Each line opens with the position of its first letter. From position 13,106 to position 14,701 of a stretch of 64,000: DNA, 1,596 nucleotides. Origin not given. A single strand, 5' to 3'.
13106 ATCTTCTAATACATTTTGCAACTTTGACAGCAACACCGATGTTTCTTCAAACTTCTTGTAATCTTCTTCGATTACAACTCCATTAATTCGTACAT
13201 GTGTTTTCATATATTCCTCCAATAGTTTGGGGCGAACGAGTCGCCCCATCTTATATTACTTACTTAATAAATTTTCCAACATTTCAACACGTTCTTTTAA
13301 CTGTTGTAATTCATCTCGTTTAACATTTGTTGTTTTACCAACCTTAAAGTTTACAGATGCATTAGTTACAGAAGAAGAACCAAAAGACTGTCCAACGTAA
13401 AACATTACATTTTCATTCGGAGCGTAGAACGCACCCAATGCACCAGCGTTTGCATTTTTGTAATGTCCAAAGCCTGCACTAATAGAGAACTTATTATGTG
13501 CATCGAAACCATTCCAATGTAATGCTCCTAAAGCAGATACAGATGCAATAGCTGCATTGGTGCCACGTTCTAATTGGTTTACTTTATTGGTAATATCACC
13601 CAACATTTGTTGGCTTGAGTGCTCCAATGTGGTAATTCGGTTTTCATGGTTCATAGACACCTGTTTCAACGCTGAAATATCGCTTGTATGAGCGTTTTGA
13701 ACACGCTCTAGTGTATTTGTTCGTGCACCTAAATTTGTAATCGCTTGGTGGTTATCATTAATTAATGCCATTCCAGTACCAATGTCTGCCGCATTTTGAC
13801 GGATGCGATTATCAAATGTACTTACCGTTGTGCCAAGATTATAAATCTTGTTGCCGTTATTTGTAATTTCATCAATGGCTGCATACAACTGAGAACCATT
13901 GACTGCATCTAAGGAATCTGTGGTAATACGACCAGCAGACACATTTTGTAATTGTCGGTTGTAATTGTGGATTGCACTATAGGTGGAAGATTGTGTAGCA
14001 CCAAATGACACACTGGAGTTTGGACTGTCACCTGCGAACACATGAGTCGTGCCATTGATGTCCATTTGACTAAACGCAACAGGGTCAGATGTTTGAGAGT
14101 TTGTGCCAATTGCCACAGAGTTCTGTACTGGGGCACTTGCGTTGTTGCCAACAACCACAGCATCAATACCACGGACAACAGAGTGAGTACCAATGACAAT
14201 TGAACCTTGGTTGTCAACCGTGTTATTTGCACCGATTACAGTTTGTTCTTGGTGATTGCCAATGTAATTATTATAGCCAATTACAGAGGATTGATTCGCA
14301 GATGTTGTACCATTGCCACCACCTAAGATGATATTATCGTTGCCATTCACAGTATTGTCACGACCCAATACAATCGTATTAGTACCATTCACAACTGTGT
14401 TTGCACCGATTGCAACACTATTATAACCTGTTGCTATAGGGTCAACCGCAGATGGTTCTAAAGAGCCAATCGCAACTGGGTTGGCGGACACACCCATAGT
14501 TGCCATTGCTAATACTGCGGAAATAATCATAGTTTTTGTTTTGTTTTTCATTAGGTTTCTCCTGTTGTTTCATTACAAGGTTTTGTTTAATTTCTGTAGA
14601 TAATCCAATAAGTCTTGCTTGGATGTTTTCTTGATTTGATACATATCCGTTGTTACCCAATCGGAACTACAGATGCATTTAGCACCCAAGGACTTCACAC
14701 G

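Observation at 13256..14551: Complete YadA-type trimeric autotransporter adhesin carried as a cargo gene in the early region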

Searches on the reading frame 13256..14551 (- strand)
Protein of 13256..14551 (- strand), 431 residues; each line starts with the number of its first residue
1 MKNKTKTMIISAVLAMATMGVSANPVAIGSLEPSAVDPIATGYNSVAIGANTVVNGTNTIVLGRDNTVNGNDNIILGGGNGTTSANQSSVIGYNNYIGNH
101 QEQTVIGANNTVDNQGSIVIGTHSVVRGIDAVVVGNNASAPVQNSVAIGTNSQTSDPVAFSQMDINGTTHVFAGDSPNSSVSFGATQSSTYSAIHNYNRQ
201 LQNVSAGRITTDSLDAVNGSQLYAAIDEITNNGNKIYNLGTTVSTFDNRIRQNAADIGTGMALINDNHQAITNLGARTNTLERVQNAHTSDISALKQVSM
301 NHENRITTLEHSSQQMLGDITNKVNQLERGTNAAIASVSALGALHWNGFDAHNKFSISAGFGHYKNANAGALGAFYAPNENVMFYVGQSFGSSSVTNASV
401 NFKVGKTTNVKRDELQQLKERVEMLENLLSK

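Call 3: search_protein_families(library=pfam, proteins=[window:13256-14551:-], max_evalue=0.1)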
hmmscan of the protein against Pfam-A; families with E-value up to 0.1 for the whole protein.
window:13256-14551:- (431 aa): 5 families
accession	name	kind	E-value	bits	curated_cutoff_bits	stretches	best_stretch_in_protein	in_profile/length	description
PF05658.19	YadA_head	-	2.3e-09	37.8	25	2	40-64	1-25/27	YadA head domain repeat (2 copies)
PF03895.21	YadA_anchor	-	9e-09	35.7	22.7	1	350-402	4-56/60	YadA-like membrane anchor domain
PF05662.19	YadA_stalk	-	4.5e-08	33.8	28.4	1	200-243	1-41/43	Coiled stalk of trimeric autotransporter adhesin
PF21300.2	LbR_Ice_bind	-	0.00013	22.4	30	1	42-135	4-97/97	Grass antifreeze beta roll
PF25443.1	ANG-1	-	0.0018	18.8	28.5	1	277-330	8-61/105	ANG-1-like domain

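Call 4: search_protein_families(library=phrogs, proteins=[window:13256-14551:-], max_evalue=0.01)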
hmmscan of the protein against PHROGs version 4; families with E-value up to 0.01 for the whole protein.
window:13256-14551:- (431 aa): 4 families
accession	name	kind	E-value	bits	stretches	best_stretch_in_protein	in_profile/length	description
phrog_8062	-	unknown function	3.6e-07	31.3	1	210-396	24-200/209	-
phrog_20057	-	unknown function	8.3e-06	24.1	1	199-245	2005-2051/2265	-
phrog_10464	-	unknown function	9.6e-06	25.7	0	104-402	214-492/492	-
phrog_17426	-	tail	0.00076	19.7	1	243-383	324-469/492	adhesin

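Call 5: search_solved_structures(query=window:13256-14551:-, max_evalue=1, show_alignments=3)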
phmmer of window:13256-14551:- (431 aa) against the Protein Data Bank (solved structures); distinct sequences matched with E-value up to 1: 17.
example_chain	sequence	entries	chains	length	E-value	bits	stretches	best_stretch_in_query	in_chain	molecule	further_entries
9gh4_A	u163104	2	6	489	1.9e-09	40.4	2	317-419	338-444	Cell surface protein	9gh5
4usx_A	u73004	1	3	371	3.8e-09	39.4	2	123-245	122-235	TRIMERIC AUTOTRANSPORTER ADHESIN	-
3wp8_A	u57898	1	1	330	1.8e-08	37.2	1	36-246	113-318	Trimeric autotransporter adhesin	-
3ntn_A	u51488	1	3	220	1.5e-07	34.1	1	49-249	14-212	UspA1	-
3la9_A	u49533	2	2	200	2.1e-07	33.6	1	65-225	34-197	Haemagglutinin family protein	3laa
2yo0_A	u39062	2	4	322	3.5e-07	32.9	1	104-258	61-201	GENERAL CONTROL PROTEIN GCN4, PUTATIVE INNER MEMBRANE PROTEIN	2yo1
3pr7_A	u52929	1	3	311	4.4e-05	26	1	53-227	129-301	UspA1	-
2lme_A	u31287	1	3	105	6.4e-05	25.5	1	319-402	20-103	Adhesin yadA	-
3zmf_A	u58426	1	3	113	7.6e-05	25.2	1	188-244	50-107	GENERAL CONTROL PROTEIN GCN4, PUTATIVE INNER MEMBRANE PROTEIN, GENERAL CONTROL PROTEIN GCN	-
2yo2_A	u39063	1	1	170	9.1e-05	25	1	164-246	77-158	GENERAL CONTROL PROTEIN GCN4, PUTATIVE INNER MEMBRANE PROTEIN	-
6qp4_A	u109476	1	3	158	0.00048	22.6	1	197-330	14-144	UspA1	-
7o23_A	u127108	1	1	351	0.00062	22.2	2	36-154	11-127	Autotransporter adhesin BpaC,Autotransporter adhesin BpaC,General control transcription fa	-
3emo_C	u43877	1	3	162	0.00072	22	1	201-264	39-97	Hia (Adhesin)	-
2ynz_A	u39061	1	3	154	0.00081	21.8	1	189-267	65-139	GENERAL CONTROL PROTEIN GCN4, PUTATIVE INNER MEMBRANE PROTEIN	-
3wpo_A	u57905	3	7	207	0.0058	19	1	192-247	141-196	Trimeric autotransporter adhesin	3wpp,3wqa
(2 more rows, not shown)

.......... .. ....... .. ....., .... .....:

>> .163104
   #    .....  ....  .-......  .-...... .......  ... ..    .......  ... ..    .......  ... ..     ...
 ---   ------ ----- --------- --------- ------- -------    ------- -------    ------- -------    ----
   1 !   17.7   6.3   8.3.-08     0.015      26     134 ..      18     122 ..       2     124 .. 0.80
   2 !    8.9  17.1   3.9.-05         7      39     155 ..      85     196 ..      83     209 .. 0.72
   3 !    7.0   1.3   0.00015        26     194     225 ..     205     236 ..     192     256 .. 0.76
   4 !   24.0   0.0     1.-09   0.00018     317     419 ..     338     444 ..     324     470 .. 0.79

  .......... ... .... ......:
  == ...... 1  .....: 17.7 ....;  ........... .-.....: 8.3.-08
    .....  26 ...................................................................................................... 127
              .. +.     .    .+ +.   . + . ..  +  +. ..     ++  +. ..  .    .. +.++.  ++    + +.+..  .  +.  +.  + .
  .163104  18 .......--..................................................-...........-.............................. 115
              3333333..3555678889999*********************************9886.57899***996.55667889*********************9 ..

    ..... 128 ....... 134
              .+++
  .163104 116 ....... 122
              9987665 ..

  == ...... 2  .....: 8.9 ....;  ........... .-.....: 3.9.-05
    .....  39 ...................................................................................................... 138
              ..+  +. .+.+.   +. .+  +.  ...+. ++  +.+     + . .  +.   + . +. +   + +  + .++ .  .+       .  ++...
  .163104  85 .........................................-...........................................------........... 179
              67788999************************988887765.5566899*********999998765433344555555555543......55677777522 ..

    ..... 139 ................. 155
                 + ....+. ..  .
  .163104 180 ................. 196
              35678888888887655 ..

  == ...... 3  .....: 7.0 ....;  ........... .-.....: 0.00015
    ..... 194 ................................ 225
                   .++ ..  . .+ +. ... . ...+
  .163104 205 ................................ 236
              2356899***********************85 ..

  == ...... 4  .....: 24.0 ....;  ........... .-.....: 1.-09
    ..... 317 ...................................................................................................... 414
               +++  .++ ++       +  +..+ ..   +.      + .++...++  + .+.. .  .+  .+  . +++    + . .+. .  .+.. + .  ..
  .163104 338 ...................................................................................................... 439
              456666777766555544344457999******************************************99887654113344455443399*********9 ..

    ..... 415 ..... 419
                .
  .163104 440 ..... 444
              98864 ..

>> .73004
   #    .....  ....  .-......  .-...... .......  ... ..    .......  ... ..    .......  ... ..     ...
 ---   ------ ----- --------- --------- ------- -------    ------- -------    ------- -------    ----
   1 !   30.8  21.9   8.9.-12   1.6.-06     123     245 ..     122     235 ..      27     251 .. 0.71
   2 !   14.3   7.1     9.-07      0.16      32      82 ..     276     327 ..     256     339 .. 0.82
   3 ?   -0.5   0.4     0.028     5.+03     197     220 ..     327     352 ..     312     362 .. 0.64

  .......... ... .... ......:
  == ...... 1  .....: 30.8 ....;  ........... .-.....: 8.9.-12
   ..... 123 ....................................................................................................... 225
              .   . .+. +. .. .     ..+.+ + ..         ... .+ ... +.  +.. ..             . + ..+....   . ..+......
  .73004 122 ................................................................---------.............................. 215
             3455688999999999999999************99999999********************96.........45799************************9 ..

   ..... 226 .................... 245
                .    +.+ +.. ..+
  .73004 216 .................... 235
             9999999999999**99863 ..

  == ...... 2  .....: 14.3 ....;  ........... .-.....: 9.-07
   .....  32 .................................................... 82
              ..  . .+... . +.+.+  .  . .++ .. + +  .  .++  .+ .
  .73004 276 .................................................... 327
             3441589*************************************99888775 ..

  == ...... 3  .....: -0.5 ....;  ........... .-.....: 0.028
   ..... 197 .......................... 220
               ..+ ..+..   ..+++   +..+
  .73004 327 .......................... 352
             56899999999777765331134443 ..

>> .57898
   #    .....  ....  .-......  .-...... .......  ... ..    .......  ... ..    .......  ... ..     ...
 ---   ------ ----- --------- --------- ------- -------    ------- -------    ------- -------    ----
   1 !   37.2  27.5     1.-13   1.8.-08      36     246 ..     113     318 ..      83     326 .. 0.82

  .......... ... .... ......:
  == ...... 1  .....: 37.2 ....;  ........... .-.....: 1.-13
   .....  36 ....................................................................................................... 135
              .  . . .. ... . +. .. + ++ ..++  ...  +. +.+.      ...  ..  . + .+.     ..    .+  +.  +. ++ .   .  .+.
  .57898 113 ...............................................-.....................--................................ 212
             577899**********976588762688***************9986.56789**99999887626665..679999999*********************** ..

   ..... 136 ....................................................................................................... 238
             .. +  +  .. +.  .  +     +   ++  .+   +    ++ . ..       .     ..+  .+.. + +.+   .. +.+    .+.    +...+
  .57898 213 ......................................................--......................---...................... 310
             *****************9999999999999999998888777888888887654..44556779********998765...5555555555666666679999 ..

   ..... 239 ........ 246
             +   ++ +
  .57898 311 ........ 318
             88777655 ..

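Call 10: search_dna_similar(query=window:13256-14551:-, collection=phages, mode=protein, max_evalue=0.001, max_rows=30)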
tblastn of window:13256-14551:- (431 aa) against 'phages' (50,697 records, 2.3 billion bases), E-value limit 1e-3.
Records with a match: 5; places in all: 5; records where one place covers at least 80% of the query: 0.
Best place of each record, by identity: <60% 5.
By first word of the organism name: Salmonella 2; Acinetobacter 2; Pantoea 1.
By host as written in the record: Homo sapiens 2; - 2; Pantoea agglomerans AUR 1.
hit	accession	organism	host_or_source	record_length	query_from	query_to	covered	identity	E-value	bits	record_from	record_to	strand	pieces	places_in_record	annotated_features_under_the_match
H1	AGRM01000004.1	Salmonella enterica subsp. houtenae str. ATCC BAA-1581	Homo sapiens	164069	45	229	43%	32.4%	5e-12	74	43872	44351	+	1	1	Hep_Hag protein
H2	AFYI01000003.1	Salmonella enterica subsp. enterica serovar Infantis str. ...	Homo sapiens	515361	106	250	34%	33.3%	9e-4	48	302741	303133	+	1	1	small, acid-soluble spore protein, SspJ family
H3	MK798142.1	Pantoea phage vB_PagM_AAM22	Pantoea agglomerans AUR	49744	264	410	34%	28.6%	7e-4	48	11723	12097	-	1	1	adhesin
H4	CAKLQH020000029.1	Acinetobacter phage MD-2021a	not known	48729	132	224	22%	41.1%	3e-5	52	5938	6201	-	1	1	hemagglutinin/invasin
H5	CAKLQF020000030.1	Acinetobacter phage MD-2021a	not known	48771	132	224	22%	41.1%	3e-5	52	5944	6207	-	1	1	hemagglutinin/invasin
